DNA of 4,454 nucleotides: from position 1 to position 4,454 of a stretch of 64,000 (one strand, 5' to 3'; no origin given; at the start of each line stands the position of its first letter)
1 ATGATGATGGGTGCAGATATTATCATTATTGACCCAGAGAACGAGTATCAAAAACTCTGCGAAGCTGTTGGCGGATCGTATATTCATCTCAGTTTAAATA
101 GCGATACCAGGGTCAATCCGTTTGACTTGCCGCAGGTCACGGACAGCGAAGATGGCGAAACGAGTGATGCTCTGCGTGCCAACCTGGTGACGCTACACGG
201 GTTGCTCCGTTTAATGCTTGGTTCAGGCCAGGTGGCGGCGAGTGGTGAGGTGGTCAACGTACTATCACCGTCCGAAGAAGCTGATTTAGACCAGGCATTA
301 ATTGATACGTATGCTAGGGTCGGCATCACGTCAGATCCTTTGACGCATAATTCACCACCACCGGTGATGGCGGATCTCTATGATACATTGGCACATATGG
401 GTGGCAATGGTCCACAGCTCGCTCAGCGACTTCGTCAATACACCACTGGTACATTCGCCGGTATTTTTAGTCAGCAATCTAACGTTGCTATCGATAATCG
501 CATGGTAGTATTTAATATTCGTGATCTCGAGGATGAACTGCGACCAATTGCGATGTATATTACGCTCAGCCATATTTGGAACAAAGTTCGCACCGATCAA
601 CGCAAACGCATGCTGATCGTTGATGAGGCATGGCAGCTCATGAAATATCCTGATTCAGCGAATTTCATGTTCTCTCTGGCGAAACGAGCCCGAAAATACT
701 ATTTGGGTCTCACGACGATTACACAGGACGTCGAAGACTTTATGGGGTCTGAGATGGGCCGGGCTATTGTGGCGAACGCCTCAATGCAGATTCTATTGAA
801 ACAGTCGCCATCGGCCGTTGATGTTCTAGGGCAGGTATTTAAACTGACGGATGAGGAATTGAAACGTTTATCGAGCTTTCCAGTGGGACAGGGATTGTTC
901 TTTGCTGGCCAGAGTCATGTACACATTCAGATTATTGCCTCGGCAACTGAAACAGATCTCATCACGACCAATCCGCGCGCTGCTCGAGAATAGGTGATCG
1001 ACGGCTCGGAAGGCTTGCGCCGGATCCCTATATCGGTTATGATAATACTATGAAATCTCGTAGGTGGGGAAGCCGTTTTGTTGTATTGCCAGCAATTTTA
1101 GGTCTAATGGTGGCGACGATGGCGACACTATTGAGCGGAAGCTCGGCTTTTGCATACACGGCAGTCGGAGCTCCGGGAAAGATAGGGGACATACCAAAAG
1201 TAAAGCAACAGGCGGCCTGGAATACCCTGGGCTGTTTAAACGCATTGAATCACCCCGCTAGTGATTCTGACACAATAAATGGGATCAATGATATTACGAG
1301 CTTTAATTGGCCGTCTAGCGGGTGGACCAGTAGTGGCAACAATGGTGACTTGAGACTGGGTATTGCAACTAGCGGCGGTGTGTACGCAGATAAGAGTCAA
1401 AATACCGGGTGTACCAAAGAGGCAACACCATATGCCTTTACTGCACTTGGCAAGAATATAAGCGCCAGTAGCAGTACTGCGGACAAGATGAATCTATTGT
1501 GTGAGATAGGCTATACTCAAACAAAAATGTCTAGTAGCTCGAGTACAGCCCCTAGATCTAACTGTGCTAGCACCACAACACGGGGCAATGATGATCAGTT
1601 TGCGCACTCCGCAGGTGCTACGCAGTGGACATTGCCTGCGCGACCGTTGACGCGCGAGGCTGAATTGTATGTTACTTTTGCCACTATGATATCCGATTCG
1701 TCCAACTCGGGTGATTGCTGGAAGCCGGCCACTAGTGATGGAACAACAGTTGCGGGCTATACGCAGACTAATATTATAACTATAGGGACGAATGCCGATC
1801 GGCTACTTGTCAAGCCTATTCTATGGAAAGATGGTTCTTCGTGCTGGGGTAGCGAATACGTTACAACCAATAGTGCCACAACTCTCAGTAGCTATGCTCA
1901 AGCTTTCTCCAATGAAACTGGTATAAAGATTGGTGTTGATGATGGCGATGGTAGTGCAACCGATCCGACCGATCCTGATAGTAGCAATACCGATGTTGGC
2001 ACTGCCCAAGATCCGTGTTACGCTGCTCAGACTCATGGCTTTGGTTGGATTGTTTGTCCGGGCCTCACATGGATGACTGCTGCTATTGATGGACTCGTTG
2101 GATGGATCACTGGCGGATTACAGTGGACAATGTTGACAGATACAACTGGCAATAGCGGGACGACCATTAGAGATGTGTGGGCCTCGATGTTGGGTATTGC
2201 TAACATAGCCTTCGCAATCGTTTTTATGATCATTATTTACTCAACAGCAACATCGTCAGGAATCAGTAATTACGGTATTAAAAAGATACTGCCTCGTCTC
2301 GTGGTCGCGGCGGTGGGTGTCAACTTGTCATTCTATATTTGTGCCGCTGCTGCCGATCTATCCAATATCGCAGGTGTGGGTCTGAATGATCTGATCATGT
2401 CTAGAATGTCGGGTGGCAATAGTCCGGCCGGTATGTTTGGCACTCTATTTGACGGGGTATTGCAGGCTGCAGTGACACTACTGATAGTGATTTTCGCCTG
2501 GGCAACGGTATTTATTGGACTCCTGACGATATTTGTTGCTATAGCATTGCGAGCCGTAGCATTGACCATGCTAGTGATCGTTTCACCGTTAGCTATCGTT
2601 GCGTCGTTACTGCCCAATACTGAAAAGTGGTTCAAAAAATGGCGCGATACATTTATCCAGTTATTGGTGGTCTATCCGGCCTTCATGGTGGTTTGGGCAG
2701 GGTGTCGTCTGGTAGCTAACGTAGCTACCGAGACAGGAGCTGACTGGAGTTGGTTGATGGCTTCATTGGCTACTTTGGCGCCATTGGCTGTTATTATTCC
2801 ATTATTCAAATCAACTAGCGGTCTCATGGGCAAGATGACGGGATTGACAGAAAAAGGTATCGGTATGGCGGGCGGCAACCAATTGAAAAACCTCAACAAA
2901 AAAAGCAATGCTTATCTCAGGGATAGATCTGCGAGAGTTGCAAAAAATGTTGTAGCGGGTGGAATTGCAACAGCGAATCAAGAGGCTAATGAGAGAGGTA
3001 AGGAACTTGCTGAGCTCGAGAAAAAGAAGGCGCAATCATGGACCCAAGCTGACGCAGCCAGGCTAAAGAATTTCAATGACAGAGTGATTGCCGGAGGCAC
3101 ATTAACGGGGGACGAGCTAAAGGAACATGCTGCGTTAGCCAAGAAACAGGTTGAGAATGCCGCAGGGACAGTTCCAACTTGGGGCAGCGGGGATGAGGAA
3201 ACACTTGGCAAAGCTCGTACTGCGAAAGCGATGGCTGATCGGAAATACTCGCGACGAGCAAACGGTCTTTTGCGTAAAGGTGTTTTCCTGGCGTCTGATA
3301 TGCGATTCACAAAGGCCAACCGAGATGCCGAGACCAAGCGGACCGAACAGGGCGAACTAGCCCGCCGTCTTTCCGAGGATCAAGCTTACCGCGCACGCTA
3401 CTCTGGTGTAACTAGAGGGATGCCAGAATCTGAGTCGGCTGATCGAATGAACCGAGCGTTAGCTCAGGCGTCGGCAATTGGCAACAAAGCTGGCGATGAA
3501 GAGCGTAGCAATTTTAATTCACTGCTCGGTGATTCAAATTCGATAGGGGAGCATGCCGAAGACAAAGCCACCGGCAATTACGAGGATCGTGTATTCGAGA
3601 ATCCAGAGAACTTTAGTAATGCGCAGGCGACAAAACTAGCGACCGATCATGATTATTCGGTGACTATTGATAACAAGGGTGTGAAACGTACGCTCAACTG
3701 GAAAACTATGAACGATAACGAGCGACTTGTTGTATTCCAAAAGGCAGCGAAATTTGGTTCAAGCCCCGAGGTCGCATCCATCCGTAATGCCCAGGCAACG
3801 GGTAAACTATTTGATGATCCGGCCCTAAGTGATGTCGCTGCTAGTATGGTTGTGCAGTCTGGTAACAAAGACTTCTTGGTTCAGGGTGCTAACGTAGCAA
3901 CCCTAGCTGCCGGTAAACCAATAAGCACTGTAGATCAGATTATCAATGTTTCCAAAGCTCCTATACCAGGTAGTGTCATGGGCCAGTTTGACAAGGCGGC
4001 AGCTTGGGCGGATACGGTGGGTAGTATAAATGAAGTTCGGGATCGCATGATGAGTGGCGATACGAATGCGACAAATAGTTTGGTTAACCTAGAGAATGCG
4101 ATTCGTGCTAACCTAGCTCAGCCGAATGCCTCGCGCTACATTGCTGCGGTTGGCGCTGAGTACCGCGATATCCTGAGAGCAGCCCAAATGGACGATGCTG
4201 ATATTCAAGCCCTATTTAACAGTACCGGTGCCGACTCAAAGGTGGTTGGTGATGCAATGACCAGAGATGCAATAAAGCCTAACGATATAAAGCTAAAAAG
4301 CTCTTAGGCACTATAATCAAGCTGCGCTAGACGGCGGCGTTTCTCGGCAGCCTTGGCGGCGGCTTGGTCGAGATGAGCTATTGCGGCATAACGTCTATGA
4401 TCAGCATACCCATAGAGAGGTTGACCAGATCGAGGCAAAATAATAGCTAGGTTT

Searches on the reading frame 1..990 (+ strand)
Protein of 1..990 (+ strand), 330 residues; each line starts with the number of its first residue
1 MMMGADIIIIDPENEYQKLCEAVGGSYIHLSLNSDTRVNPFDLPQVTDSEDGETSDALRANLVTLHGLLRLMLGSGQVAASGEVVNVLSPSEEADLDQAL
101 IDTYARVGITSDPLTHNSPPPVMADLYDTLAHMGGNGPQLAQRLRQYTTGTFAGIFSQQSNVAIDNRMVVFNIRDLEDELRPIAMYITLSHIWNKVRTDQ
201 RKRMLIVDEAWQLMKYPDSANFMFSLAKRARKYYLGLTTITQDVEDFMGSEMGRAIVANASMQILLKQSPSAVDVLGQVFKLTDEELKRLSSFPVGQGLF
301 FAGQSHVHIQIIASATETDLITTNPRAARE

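Call 9: search_protein_families(library=pfam, proteins=[window:1-990:+], max_evalue=0.01)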
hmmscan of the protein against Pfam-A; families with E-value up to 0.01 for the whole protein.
window:1-990:+ (330 aa): 2 families
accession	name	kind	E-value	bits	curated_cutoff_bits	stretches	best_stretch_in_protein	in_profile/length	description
PF19044.6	P-loop_TraG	-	7.5e-24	84.6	25.8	2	147-290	192-342/413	TraG P-loop domain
PF12846.13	AAA_10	-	0.00016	21.3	27.5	1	179-257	216-296/362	AAA-like domain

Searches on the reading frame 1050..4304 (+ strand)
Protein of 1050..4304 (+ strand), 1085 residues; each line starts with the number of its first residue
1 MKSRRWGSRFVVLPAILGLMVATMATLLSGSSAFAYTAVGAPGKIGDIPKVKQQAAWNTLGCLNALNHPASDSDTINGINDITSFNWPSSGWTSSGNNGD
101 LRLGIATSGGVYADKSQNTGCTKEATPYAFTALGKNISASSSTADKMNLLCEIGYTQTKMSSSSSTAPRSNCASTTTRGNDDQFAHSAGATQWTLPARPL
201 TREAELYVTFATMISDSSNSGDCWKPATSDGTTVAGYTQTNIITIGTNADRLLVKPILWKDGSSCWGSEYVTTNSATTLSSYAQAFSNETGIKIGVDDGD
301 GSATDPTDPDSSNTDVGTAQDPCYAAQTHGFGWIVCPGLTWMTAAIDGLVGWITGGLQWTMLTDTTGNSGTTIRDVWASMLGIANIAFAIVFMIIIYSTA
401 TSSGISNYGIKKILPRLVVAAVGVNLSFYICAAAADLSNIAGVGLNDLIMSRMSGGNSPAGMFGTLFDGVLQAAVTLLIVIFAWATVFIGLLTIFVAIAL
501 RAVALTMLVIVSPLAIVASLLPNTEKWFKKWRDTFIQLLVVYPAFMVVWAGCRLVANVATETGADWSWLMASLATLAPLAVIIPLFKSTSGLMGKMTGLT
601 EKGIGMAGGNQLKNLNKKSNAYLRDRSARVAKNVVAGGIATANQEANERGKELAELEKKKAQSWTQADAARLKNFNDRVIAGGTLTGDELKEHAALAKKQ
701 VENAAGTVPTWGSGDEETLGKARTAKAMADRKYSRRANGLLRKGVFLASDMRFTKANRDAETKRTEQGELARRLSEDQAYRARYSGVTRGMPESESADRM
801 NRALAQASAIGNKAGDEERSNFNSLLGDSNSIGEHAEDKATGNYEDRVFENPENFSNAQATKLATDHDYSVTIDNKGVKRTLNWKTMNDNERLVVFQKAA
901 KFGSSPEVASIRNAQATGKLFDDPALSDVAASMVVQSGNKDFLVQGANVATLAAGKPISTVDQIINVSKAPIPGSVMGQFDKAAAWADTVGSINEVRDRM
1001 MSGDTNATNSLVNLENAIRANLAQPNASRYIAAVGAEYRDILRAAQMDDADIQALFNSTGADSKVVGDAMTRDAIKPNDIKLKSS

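Call 9: search_protein_families(library=pfam, proteins=[window:1050-4304:+], max_evalue=0.01)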
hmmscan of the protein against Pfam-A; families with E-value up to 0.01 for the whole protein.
window:1050-4304:+ (1085 aa): 1 family
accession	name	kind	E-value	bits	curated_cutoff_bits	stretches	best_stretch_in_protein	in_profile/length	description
PF19597.4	TrbL_4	-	0.002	18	27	1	465-542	135-208/276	Conjugal transfer protein TrbL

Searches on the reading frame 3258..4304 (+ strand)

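Call 82: search_protein_families(library=pfam, proteins=[window:3258-4304:+], max_evalue=1)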
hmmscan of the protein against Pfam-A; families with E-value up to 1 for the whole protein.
window:3258-4304:+ (349 aa): 1 family
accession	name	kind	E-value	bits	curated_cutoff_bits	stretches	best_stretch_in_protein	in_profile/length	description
PF17926.6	TetR_C_21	-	0.036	14.7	26.2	1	134-188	11-65/111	Tetracyclin repressor-like, C-terminal domain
